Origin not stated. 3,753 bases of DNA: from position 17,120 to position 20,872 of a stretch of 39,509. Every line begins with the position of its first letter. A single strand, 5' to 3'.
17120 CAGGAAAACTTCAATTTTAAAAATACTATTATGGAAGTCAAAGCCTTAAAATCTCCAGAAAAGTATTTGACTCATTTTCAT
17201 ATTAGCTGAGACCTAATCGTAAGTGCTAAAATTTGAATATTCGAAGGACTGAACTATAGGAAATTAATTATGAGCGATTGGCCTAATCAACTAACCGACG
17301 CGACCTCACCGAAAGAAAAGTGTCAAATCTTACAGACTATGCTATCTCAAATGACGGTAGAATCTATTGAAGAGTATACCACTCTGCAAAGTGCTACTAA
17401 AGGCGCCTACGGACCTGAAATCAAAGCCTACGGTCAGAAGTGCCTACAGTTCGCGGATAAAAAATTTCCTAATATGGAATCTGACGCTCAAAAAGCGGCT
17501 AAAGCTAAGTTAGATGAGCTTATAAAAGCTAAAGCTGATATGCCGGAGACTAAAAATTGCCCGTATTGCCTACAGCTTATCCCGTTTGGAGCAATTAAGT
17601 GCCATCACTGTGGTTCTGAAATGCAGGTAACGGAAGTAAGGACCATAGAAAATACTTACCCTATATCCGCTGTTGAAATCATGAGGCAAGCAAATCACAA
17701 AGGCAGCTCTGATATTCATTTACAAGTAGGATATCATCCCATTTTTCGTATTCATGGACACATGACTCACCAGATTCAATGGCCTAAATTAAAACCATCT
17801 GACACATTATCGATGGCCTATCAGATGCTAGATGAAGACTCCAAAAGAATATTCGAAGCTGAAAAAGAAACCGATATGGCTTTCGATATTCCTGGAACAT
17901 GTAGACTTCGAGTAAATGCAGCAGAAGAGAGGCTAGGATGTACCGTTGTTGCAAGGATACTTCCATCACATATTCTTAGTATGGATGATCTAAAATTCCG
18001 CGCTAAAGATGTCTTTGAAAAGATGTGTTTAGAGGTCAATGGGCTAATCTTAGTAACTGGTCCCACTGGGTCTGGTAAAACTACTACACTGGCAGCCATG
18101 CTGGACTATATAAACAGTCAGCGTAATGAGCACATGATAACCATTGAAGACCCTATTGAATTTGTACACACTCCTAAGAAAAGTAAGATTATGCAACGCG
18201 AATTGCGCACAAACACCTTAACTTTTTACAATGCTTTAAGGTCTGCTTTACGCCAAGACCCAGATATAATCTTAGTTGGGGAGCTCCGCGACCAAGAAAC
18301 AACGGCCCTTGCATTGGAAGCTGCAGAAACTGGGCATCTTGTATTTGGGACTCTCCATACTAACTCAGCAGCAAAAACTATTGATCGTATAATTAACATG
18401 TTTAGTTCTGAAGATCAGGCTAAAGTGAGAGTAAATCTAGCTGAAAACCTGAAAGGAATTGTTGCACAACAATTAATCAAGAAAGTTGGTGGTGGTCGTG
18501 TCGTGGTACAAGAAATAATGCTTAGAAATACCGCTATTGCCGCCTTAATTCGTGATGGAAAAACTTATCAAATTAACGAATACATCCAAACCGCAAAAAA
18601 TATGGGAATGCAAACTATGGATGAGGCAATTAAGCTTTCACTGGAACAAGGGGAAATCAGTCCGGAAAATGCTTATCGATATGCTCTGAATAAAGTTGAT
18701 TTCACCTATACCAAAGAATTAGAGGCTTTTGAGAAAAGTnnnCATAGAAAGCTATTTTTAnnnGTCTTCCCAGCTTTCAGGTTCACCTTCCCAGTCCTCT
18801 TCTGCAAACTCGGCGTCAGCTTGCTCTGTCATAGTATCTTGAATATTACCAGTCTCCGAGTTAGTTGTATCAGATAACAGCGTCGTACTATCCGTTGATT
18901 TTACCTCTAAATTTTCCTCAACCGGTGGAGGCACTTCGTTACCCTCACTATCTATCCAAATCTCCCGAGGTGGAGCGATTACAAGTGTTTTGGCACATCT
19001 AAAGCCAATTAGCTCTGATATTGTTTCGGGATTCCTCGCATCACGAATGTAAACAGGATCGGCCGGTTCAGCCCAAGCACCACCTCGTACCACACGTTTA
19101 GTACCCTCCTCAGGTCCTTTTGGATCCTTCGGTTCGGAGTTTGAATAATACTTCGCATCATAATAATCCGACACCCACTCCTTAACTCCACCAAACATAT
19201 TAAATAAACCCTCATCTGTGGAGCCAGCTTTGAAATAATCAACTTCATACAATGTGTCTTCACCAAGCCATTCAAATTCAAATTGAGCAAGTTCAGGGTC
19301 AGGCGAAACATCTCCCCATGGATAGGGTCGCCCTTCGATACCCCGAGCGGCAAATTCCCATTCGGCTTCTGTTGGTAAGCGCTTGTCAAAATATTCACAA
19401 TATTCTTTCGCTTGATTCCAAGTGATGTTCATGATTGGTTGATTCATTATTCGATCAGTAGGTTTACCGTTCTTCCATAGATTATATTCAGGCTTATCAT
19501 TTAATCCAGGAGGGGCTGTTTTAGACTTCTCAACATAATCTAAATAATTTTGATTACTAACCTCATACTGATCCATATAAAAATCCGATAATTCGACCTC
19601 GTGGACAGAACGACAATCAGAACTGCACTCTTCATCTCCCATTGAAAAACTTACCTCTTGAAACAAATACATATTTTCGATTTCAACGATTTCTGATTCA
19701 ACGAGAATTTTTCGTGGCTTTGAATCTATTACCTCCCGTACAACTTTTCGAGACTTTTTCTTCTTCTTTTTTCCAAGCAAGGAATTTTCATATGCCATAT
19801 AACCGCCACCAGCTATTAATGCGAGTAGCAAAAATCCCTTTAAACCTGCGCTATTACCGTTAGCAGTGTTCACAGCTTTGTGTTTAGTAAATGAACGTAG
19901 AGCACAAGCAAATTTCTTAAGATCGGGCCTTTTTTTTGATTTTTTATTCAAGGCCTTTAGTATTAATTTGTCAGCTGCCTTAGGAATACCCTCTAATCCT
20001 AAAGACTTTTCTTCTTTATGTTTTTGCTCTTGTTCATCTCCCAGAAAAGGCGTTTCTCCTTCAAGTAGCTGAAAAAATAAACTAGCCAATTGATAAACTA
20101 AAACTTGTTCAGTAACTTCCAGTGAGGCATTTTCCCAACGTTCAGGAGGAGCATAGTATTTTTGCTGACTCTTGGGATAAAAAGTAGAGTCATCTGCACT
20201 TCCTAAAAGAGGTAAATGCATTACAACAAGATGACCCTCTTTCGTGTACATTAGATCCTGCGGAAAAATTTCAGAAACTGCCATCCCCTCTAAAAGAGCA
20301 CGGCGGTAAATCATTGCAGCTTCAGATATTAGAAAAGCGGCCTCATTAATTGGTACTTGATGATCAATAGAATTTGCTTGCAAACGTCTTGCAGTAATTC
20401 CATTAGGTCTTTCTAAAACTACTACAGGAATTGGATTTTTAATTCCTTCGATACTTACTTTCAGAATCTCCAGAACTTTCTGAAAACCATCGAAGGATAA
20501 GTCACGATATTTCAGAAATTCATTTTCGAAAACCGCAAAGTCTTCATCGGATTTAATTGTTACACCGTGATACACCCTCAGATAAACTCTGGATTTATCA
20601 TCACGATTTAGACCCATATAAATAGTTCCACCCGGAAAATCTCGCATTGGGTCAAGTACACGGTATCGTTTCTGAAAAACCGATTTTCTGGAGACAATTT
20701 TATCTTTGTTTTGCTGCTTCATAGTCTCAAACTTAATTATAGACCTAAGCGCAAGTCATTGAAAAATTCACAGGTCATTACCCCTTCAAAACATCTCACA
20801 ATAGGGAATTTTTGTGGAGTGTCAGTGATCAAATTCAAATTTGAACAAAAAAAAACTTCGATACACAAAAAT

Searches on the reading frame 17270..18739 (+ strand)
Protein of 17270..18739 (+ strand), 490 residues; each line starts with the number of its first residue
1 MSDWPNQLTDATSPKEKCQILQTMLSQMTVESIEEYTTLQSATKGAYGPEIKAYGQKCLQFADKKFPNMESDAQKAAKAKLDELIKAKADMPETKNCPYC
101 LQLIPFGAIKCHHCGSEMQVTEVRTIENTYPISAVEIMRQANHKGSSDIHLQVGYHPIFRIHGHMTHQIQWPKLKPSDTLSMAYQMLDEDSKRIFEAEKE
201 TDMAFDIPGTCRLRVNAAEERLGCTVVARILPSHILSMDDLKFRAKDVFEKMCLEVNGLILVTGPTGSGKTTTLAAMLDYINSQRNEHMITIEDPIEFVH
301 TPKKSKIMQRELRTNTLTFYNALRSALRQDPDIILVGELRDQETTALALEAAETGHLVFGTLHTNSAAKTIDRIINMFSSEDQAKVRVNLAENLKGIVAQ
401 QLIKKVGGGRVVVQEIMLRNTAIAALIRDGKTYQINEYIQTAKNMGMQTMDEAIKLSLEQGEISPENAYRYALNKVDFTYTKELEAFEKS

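Call 15: search_protein_families(library=pfam, proteins=[window:17270-18739:+], max_evalue=0.001)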
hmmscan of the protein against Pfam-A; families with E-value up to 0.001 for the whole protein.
window:17270-18739:+ (490 aa): 9 families
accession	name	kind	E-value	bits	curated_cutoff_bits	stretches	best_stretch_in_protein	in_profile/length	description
PF00437.27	T2SSE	-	6.4e-56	190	24.9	1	136-406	14-281/370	Type II/IV secretion system protein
PF13401.12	AAA_22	-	2.5e-05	25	27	1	257-320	5-58/130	AAA domain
PF13191.12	AAA_16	-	0.00014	22.8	32.6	1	255-348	22-103/167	AAA ATPase domain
PF20720.3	nSTAND3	-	0.00026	21.2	27.2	1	253-300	13-59/155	Novel STAND NTPase 3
PF00448.28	SRP54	-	0.00044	20.4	22.7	0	259-292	3-36/196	SRP54-type protein, GTPase domain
PF13604.12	AAA_30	-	0.00049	20.3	27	0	247-323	8-77/191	AAA domain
PF13248.11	Zn_ribbon_3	-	0.00076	19.3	27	0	93-117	1-25/26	zinc-ribbon domain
PF13555.12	AAA_29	-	0.0008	19.5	27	0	252-278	17-43/61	P-loop containing region of AAA domain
PF13245.12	AAA_19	-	0.00093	19.8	25.1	0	258-322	12-71/134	AAA domain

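Call 39: search_protein_families(library=ncbifam, proteins=[window:17270-18739:+], max_evalue=0.001)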
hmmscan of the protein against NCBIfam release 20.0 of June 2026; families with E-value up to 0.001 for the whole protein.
window:17270-18739:+ (490 aa): 20 families
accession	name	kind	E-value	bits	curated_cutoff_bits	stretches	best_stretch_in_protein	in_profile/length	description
TIGR01420.1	pilT_fam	subfamily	2.1e-128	428.4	319.1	1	136-475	4-341/343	PilT/PilU family type 4a pilus ATPase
TIGR02538.1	type_IV_pilB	equivalog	1.5e-48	165.8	675.65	1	135-406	186-455/564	type IV-A pilus assembly ATPase PilB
TIGR02533.1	type_II_gspE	equivalog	1.3e-47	162.6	630.25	1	136-406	115-382/486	type II secretion system ATPase GspE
NF007755.0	PRK10436.1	equivalog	2.8e-45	154.8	617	1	136-406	91-358/465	type II secretion system protein GspE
NF041000.1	ATPase_ComGA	equivalog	2.5e-43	148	300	1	136-404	2-266/267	competence type IV pilus ATPase ComGA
TIGR02525.1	plasmid_TraJ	equivalog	4e-41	141.2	368.3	1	218-441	112-336/372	plasmid transfer ATPase TraJ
NF053534.1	T4PilAsmATPsTfpB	equivalog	8.8e-40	136.7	850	1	213-405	288-474/584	type IV pilus assembly ATPase TfpB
TIGR02524.1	dot_icm_DotB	equivalog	1.3e-37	129.8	463.3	1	137-469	9-350/358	Dot/Icm type IV secretion system ATPase DotB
NF058587.1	archaellum_moto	equivalog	9.3e-25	87.3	550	1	252-405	270-419/527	archaellum flagellar ATPase motor FlaI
TIGR02788.1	VirB11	equivalog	8.7e-20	70.9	249.95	1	248-384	135-272/308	P-type DNA transfer ATPase VirB11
TIGR02782.1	TrbB_P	equivalog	1.1e-19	70.9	304.55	1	259-416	138-291/303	P-type conjugative transfer ATPase TrbB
TIGR03819.1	heli_sec_ATPase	hypoth_equivalog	3.7e-18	65.8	373.15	1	155-375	72-298/340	TadA family conjugal transfer-associated ATPase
NF010469.0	PRK13894.1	subfamily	2.1e-15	56.9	508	1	259-416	151-304/320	conjugal transfer ATPase TrbB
NF053672.1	bindosome_BasE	exception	3.3e-14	52.5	1000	1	205-381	211-395/512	bindosome assembly system ATPase subunit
NF010407.0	PRK13833.1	subfamily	3.9e-14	52.8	499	1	260-417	147-299/323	conjugal transfer protein TrbB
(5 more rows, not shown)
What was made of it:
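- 17270..18742 (+): PilT/PilU-family ATPase (490 aa) with a roughly 130-aa N-terminal extension. It is a syntenic candidate partner of the fusion. TIGR01420 scores 428 bits against a cut-off of 319 (call 39).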

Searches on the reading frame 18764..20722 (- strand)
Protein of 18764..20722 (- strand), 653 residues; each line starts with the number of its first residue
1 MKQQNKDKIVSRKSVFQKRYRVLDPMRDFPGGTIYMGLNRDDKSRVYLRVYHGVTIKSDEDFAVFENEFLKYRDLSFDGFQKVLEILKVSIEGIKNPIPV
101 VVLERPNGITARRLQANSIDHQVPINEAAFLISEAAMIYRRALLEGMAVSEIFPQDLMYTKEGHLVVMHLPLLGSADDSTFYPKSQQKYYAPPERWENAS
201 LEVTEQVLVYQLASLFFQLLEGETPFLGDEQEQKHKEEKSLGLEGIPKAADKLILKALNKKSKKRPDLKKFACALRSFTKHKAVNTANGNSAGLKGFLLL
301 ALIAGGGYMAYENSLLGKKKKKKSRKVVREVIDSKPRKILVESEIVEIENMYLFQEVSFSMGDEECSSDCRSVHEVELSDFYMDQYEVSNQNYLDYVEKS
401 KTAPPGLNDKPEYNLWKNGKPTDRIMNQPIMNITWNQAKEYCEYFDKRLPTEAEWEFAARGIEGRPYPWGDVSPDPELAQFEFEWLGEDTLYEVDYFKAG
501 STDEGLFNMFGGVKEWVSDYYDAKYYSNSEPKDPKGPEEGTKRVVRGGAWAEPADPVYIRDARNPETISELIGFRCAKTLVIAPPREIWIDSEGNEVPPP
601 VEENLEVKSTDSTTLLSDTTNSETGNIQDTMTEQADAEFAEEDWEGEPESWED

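Call 15: search_protein_families(library=pfam, proteins=[window:18764-20722:-], max_evalue=0.001)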
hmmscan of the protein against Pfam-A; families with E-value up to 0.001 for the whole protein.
window:18764-20722:- (653 aa): 1 family
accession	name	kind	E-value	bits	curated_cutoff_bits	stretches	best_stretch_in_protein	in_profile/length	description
PF03781.23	FGE-sulfatase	-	2.7e-43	148.9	23.3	1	358-578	12-255/255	Sulfatase-modifying factor enzyme 1-like domain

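Call 39: search_protein_families(library=ncbifam, proteins=[window:18764-20722:-], max_evalue=0.001)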
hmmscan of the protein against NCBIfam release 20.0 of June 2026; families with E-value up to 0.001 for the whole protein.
window:18764-20722:- (653 aa): 10 families
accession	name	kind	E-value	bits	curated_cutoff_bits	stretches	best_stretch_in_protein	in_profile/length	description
TIGR03525.2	GldK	equivalog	6.7e-24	84.9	350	2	432-579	224-406/408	T9SS ring complex lipoprotein PorK/GldK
NF041186.1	SenA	equivalog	4e-18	66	420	1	373-577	196-381/382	selenoneine synthase SenA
TIGR03440.2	egtB_TIGR03440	equivalog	2e-13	50.2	360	1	426-577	272-413/413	ergothioneine biosynthesis protein EgtB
NF051459.1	pyoverdine_PvdO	equivalog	7.8e-13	48.1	500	1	351-579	36-279/280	dihydropyoverdine dehydrogenase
TIGR03524.1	GldJ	equivalog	1.4e-05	24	458.2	0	375-408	88-121/559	gliding motility lipoprotein GldJ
TIGR03530.1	GldJ_short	equivalog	3.5e-05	22.9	382.9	0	375-415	93-136/396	gliding motility lipoprotein GldJ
NF047741.1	antiphage_MADS6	equivalog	7.4e-05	21.5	460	1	185-286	363-468/612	methylation-associated defense system protein kinase MAD6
NF033483.0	PknB_PASTA_kin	equivalog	9e-05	21.7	450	1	97-285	80-275/563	Stk1 family PASTA domain-containing Ser/Thr kinase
TIGR02171.1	Fb_sc_TIGR02171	subfamily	9.6e-05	20.5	544.35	1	448-609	160-309/912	TIGR02171 family lipoprotein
NF038150.1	lanthi_synth_IV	equivalog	0.00022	19.7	650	0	120-287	292-465/851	class IV lanthionine synthetase LanL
